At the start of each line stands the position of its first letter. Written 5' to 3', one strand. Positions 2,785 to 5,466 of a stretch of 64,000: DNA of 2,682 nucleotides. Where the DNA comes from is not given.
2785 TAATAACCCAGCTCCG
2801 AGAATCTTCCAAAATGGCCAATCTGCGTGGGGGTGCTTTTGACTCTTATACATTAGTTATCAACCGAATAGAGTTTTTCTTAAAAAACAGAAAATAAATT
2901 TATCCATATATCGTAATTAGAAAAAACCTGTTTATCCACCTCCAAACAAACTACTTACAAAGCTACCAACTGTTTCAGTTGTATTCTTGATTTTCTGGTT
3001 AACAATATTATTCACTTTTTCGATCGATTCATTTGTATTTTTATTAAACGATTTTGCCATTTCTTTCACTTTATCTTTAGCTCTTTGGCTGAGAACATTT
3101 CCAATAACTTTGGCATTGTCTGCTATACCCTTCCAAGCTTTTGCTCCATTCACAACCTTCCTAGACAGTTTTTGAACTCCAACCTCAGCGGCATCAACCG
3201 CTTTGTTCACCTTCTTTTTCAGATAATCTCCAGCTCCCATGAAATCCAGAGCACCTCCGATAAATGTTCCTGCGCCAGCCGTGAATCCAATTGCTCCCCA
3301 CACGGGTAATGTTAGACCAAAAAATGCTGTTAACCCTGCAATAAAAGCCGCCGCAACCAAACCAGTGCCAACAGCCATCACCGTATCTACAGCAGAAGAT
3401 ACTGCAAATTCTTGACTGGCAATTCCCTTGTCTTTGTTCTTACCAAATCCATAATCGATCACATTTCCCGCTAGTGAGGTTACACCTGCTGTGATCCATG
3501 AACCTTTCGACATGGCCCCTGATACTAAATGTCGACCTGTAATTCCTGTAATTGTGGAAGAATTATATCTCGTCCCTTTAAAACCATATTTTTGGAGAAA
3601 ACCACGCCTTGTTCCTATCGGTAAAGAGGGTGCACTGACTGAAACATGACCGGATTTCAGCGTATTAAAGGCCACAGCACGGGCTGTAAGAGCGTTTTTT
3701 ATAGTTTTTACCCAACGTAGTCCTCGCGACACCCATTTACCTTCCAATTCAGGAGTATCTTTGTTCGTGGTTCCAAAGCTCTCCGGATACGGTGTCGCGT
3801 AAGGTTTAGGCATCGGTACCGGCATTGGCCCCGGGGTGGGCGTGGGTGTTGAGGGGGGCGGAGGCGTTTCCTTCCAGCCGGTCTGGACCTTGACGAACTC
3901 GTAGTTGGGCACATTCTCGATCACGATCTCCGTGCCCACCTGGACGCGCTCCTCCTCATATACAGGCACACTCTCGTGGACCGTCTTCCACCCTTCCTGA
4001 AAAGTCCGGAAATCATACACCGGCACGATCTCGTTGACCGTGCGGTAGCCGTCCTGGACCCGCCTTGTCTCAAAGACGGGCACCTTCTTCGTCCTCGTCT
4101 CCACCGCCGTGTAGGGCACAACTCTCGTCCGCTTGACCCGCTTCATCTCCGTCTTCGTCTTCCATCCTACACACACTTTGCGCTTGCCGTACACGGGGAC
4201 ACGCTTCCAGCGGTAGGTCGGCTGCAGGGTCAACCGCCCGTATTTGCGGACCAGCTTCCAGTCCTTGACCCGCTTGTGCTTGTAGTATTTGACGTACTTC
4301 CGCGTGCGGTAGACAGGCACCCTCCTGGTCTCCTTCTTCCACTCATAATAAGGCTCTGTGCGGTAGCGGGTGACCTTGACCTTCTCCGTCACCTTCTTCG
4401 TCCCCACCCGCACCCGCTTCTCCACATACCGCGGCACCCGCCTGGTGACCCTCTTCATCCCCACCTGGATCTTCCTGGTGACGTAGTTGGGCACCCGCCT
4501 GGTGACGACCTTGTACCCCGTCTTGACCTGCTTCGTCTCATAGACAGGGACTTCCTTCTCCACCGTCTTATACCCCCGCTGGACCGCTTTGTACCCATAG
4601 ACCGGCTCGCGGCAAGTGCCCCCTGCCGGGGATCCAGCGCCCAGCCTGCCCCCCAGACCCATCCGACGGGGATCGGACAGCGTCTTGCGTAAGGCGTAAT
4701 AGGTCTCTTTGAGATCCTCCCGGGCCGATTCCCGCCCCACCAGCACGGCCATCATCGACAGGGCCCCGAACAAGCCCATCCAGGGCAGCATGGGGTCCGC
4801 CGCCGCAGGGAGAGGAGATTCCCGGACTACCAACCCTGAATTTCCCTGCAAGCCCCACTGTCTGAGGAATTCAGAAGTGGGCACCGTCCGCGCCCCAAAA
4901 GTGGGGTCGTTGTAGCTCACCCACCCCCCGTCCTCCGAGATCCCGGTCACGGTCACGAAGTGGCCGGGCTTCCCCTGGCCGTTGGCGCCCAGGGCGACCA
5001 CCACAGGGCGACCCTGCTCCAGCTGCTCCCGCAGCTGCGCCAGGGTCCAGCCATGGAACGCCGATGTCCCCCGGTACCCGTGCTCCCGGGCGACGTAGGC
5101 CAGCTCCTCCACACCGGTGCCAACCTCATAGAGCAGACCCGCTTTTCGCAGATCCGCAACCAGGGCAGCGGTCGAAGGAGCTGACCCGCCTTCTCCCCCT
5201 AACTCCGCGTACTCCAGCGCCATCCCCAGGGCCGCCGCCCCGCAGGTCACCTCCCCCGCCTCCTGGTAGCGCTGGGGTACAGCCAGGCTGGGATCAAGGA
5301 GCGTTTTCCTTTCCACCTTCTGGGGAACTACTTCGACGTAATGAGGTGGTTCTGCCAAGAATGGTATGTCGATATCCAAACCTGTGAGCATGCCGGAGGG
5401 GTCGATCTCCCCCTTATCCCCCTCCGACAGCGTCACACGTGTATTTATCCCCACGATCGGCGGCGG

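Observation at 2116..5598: Mosaic 888-aa C39-peptidase/repeat protein whose C-terminal module and two downstream membrane ORFs lie in an AT-rich block: a toxin/immunity-like cassette?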

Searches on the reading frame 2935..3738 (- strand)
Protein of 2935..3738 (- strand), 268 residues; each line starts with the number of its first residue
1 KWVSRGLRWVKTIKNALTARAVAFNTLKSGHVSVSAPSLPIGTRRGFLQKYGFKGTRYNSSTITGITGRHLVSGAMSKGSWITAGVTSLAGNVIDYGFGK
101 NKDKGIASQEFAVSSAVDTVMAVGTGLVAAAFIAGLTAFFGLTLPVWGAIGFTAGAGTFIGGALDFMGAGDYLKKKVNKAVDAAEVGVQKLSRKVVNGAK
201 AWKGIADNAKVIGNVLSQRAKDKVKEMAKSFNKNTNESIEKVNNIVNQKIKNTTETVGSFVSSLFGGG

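Call 24: find_homologous_proteins(query=window:2935-3738:-, max_evalue=0.01)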
Query window:2935-3738:- (268 aa): 10 proteins with E <= 0.01 among 2788 candidates.
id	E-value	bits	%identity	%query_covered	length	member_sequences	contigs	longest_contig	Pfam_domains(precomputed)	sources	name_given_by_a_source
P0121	2.8e-91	324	62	100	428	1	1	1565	-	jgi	jgi:hypothetical protein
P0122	3.2e-80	287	54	100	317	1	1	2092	-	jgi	jgi:hypothetical protein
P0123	6.3e-80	286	53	100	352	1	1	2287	-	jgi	jgi:hypothetical protein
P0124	4.2e-75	271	53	100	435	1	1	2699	-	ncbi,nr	ncbi:MAG: hypothetical protein KGY69_19800, partial [Bacteroidales bacterium]|nr:hypothetical protei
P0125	1.6e-70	256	51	100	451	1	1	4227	-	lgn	-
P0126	1.7e-59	219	49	90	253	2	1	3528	-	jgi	jgi:uncharacterized membrane-anchored protein YhcB (DUF1043 family)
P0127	5.6e-54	201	58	66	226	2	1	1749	-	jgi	jgi:hypothetical protein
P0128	3.5e-48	182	53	69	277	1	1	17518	-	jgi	jgi:hypothetical protein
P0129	1.3e-36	145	42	94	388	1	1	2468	-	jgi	-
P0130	3.4e-28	117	48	55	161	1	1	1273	-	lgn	-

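Call 25: search_protein_families(library=ncbifam, proteins=[window:2935-3738:-], max_evalue=1)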
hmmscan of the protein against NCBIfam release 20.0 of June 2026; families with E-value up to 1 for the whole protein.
window:2935-3738:- (268 aa): 5 families
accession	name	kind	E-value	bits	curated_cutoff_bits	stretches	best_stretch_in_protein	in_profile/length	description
TIGR00463.1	gltX_arch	equivalog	0.069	11.6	401.75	1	191-258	5-70/560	glutamate--tRNA ligase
NF001626.0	PRK00411.1-5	equivalog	0.16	10.8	417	1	169-248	259-338/374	ORC1-type DNA replication protein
TIGR00395.1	leuS_arch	equivalog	0.21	9.5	648.5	1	169-254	802-883/938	leucine--tRNA ligase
TIGR02385.1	RelE_StbE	subfamily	0.23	12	27.9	1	216-251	4-39/88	type II toxin-antitoxin system mRNA interferase toxin, RelE/StbE family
NF052420.1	translocon_SseD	equivalog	0.55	10.3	130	1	154-256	48-141/152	type III secretion system translocon protein SseD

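Call 26: search_protein_families(library=padloc, proteins=[window:2935-3738:-], max_evalue=1)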
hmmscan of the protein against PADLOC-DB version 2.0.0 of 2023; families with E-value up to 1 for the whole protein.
window:2935-3738:- (268 aa): 1 family
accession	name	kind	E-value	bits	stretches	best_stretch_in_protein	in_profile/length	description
PDLC00637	ZorA2|ZorA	-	0.0078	13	1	178-259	286-371/420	MotA/ExbB/TolQ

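Call 36: predict_structure(alignment_id=A4)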
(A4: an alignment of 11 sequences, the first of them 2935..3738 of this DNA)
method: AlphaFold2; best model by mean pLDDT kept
length: 268 residues; sequences in the alignment: 11
mean_pLDDT: 41.3   pTM: 0.30
mean pLDDT of the five models: 41.3, 40.7, 37.6, 37.0, 33.4
residues with pLDDT >= 90: 0; 70-90: 1; 50-70: 55; < 50: 212
segments of 3 or more residues with pLDDT < 50: 1-7, 13-49, 51-76, 78-117, 170-175, 177-268
pLDDT, mean of each block of 10 residues (from residue 1): 44 45 33 28 42 35 39 46 44 41 41 46 56 65 59 57 54 47 33 31 33 33 30 30 35 32 35
secondary structure, 60 per line:
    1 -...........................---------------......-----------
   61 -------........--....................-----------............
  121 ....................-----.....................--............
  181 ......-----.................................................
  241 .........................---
elements in order: H2-28 H44-49 H68-75 H78-97 H109-140 H146-166 H169-186 H192-265

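Call 44: search_protein_representatives(alignment_id=A4)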
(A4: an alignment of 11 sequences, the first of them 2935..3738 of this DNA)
Query: 11 sequences, 354 profile positions. Proteins with E-value up to 0.001 (for the whole library): 226; up to 1e-10: 128; up to 1e-30: 49. The best 150 are listed.
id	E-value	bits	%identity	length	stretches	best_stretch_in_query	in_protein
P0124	8.6e-159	544.8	-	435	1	2-352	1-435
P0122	7.9e-143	492.3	-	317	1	40-353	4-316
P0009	1.9e-136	471.3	-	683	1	14-347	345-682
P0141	2.1e-123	428.4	-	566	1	54-353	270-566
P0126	1.4e-108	379.6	-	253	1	94-353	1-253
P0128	3.9e-107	374.9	-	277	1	14-257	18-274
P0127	9.8e-96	337.4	-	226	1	113-353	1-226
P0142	1.8e-92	326.6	-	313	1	52-353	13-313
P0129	8.1e-87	308.0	-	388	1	81-352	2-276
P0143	7.7e-80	285.1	-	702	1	62-351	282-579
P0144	9.5e-69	248.6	-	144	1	63-201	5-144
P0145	1.0e-63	232.0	-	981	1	60-353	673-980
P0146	3.6e-62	227.0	-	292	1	18-294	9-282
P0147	3.7e-60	220.3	-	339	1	39-351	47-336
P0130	8.0e-59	216.0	-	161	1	149-298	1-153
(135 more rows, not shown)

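Call 61: predict_structure(alignment_id=A6)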
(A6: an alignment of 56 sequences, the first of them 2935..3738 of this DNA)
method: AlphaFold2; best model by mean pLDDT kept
length: 268 residues; sequences in the alignment: 56
mean_pLDDT: 73.9   pTM: 0.57
mean pLDDT of the five models: 73.9, 73.2, 72.6, 71.2, 68.0
residues with pLDDT >= 90: 54; 70-90: 135; 50-70: 27; < 50: 52
segments of 3 or more residues with pLDDT < 50: 223-268
pLDDT, mean of each block of 10 residues (from residue 1): 74 88 96 97 96 95 89 81 79 81 83 80 84 87 84 89 88 81 74 65 60 55 40 34 37 36 36
secondary structure, 60 per line:
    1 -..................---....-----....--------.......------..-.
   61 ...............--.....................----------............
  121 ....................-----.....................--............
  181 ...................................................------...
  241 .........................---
elements in order: H2-19 E23-26 E32-35 H44-50 H60-75 H78-98 H109-140 H146-166 H169-231 H238-265

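Call 64: search_solved_structures(query=A6, max_evalue=1)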
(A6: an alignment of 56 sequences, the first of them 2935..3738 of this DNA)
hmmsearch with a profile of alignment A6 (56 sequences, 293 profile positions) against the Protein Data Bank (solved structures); distinct sequences matched with E-value up to 1: 8.
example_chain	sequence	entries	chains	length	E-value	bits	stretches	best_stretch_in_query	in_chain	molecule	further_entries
4tql_A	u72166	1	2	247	0.2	14.2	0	217-283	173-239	Three helix bundle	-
1vq4_Z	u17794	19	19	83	0.35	13.4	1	95-122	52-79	50S ribosomal protein L37Ae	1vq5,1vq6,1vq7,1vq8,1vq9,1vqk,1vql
2qa4_Z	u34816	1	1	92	0.37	13.3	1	95-122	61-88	50S ribosomal protein L37Ae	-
3cpw_Y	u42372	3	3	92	0.4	13.2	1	95-122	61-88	50S ribosomal protein L37Ae | RPL37AE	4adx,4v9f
2qqp_B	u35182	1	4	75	0.45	13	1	198-257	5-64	p81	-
3cc2_Z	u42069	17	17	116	0.55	12.8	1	95-122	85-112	50S ribosomal protein L37Ae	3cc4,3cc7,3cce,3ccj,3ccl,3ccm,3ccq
3q4n_A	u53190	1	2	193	0.75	12.3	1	47-123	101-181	Uncharacterized protein MJ0754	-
3q4o_A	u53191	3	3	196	0.78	12.3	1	47-123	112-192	Uncharacterized protein MJ0754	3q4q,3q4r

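Call 65: search_protein_families(library=pfam, alignment_id=A6, max_evalue=0.01)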
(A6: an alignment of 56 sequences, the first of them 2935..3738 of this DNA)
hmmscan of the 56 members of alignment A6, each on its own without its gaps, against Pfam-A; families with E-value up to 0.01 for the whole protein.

A. member 1, window:2935-3738:- (268 aa): 0 families

B. families by the number of members that match (of 56 scanned): 9 families
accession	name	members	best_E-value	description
PF01442.23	Apolipoprotein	4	0.00054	Apolipoprotein A1/A4/E domain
PF06911.18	Senescence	1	0.00018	Senescence domain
PF00430.23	ATP-synt_B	1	0.0035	ATP synthase B/B' CF(0)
PF09361.15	Phasin_2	1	0.0037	Phasin protein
PF14013.11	MT0933_antitox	1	0.0041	MT0933-like antitoxin protein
PF15825.10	FAM25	1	0.0049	FAM25 family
PF20447.3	DUF6704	1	0.0057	Family of unknown function (DUF6704)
PF05055.17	DUF677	1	0.0061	Protein of unknown function (DUF677)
PF07464.16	ApoLp-III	1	0.0087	Apolipophorin-III precursor (apoLp-III)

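Call 66: fold_search(model_id=the predicted structure, library=pdb)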
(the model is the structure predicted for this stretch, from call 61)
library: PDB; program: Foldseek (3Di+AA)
matches with E <= 10: 53; with E <= 0.001: 0
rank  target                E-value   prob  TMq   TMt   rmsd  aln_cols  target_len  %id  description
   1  6u86_A                2.4e+00  0.03  0.10  0.06  12.3       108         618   10  Apo full-length rat TRPV2 in nanodiscs, state 2 (released 2019-10-16)
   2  9unw_F                2.6e+00  0.03  0.13  0.14  17.0       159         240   14  mouse PDCD5-TRiC complex (released 2026-03-25)
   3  3eom_C                3.2e+00  0.10  0.18  0.14   7.4       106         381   11  2.4 A crystal structure of native glutaryl-coa dehydrogenase from Burkholderia pseudomallei (released 2008-10-21)
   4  7cub_C                3.8e+00  0.04  0.17  0.23  20.9       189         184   16  2.55-Angstrom Cryo-EM structure of Cytochrome bo3 from Escherichia coli in Native Membrane (released 2021-08-25)
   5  8hcr_S                4.0e+00  0.06  0.15  0.20  12.2       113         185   16  Cryo-EM structure of the Mycobacterium tuberculosis cytochrome bcc:aa3 supercomplex and a novel inhibitor targeting su (released 2023-05-03)
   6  9qef_J                4.0e+00  0.05  0.19  0.25  19.4       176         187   15  Respiratory supercomplex from Mycobacterium smegmatis with decylubiquinone (released 2026-01-21)
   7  3eon_B                4.8e+00  0.07  0.24  0.18   9.8       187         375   11  2.55A crystal structure of native glutaryl-coa dehydrogenase from Burkholderia pseudomallei in complex with a small mo (released 2008-10-21)
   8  5an8_A                4.8e+00  0.02  0.11  0.06  12.3       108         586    9  Cryo-electron microscopy structure of rabbit TRPV2 ion channel (released 2015-12-23)
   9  8hcr_G                5.4e+00  0.05  0.15  0.20  12.0       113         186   15  Cryo-EM structure of the Mycobacterium tuberculosis cytochrome bcc:aa3 supercomplex and a novel inhibitor targeting su (released 2023-05-03)
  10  9fap_E                5.4e+00  0.03  0.17  0.14  23.9       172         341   12  CryoEM structure of human full-length alpha1beta3gamma2 GABA(A)R in complex with GARLH4, the TMD of Neuroligin2 and Me (released 2025-07-02)
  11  4zyj_C                5.7e+00  0.05  0.15  0.11   8.4       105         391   11  Streptomyces peucetius nitrososynthase dnmZ in TDP-bound state (released 2015-10-14)
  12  7szv_A                5.7e+00  0.04  0.20  0.15  11.9       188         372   11  Crystal Structure of Acyl-CoA dehydrogenase from Mycobacterium marinum in complex with FDA (released 2021-12-22)
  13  7zjd_A                5.7e+00  0.01  0.11  0.06  12.2       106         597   11  Transient receptor potential cation channel subfamily V member 2,Enhanced green fluorescent protein (released 2023-01-18)
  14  5fn3_B                6.0e+00  0.03  0.12  0.11  16.6       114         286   15  Cryo-EM structure of gamma secretase in class 1 of the apo- state ensemble (released 2015-12-16)
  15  3gqt_A                6.4e+00  0.06  0.20  0.15   8.7       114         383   11  Crystal structure of glutaryl-CoA dehydrogenase from Burkholderia pseudomallei with fragment (1,4-dimethyl-1,2,3,4-tet (released 2009-04-28)
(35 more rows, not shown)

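Call 67: fold_search(model_id=the predicted structure, library=viral)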
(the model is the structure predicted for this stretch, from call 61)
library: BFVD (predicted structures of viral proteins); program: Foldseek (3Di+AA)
matches with E <= 10: 138; with E <= 0.001: 0
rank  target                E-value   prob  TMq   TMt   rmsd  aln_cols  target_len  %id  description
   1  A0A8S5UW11            3.0e-01  0.21  0.17  0.06  45.5       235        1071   11  Uncharacterized protein [Siphoviridae sp. ctgaU3]
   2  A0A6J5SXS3            5.3e-01  0.13  0.16  0.10  35.8       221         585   13  Uncharacterized protein [uncultured Caudovirales phage]
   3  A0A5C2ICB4            6.3e-01  0.41  0.25  0.40   7.5       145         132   17  (no name in the UniProt tables at hand)
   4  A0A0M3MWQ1            6.7e-01  0.20  0.22  0.07  11.7       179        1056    9  Tegument protein UL37 [Testudinid alphaherpesvirus 3]
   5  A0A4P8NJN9            7.1e-01  0.25  0.26  0.16  19.3       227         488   14  (no name in the UniProt tables at hand)
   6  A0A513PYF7            8.4e-01  0.14  0.20  0.27  16.3       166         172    5  Tegument protein (Fragment) [Suid betaherpesvirus 2]
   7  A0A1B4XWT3            8.4e-01  0.08  0.15  0.15  18.1       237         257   14  Uncharacterized protein [Tenacibaculum phage pT24]
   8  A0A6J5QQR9            8.9e-01  0.10  0.19  0.10  24.6       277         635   16  Caudovirus, tape measure, N-terminal (Fragment) [uncultured Caudovirales phage]
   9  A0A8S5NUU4            9.5e-01  0.13  0.17  0.17  27.5       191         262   15  Uncharacterized protein [Myoviridae sp. cthRr4]
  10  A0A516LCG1            9.5e-01  0.08  0.15  0.06  24.7       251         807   13  (no name in the UniProt tables at hand)
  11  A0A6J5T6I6            1.0e+00  0.06  0.12  0.11  33.8       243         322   16  Uncharacterized protein [uncultured Caudovirales phage]
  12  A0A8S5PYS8            1.2e+00  0.11  0.20  0.07  42.5       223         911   15  Tail fiber protein [Podoviridae sp. ctIlO27]
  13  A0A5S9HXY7            1.4e+00  0.09  0.20  0.22  16.3       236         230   10  Uncharacterized protein [Tenacibaculum phage PTm1]
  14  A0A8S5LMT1            1.8e+00  0.06  0.17  0.10  22.2       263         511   14  Tail tape measure protein [Siphoviridae sp. ctDuC3]
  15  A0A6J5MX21            1.8e+00  0.06  0.18  0.07  25.2       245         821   13  Uncharacterized protein [uncultured Caudovirales phage]
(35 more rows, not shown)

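Call 88: find_related_loci(query=A4, collection=viral_contigs, flank=5000)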
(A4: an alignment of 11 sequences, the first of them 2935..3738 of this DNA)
Query A4 (268 aa) in viral_contigs; peptide patterns used: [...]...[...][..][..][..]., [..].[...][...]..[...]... (x = any residue, [..] = any of these).
96 stretches matched a pattern, but none encodes a relative of the query by tblastn (E <= 1e-3).

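Call 90: find_related_loci(query=A4, collection=genome_contigs, flank=5000)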
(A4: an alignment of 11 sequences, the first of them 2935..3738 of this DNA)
Query A4 (268 aa) in genome_contigs; peptide patterns used: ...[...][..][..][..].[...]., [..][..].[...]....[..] (x = any residue, [..] = any of these).
250 stretches matched a pattern, but none encodes a relative of the query by tblastn (E <= 1e-3).

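Call 102: find_encoding_contigs(protein=P0121, flank=3000, max_places=2)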
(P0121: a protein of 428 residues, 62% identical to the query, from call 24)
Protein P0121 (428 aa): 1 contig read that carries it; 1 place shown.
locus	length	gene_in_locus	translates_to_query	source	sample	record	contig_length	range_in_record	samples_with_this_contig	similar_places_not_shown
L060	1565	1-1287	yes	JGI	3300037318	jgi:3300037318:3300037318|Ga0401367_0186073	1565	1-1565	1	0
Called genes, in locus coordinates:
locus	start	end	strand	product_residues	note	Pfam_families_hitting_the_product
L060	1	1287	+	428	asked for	?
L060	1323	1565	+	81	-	?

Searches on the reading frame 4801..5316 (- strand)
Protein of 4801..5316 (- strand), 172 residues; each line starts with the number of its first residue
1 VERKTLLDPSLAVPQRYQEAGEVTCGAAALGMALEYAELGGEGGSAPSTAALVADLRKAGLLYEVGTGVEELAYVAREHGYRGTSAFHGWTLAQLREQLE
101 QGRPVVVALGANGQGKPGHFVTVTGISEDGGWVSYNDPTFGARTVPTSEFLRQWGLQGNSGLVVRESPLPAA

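Call 100: search_solved_structures(query=window:4801-5316:-, max_evalue=1)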
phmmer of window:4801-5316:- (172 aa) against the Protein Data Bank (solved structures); distinct sequences matched with E-value up to 1: 8.
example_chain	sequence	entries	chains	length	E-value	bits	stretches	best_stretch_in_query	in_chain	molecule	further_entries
4yxz_A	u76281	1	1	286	0.1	15.6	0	61-90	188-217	dTor_9x31L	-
5byo_A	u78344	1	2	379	0.13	15.3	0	61-93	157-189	dTor_12x31L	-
6t72_A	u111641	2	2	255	0.37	13.8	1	24-70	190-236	S-layer protein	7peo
5mh5_A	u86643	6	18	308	0.5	13.3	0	72-151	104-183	D-2-hydroxyacid dehydrogenase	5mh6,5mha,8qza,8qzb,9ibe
9l5u_A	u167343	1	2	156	0.58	13.1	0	114-155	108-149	DUF4150 domain-containing protein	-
6amx_A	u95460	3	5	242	0.81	12.7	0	89-147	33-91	ABC transporter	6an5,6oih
6m96_A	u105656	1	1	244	0.85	12.6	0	89-147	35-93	ABC transporter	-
4yxy_A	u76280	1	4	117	0.95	12.5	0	61-93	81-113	dTor_9x31L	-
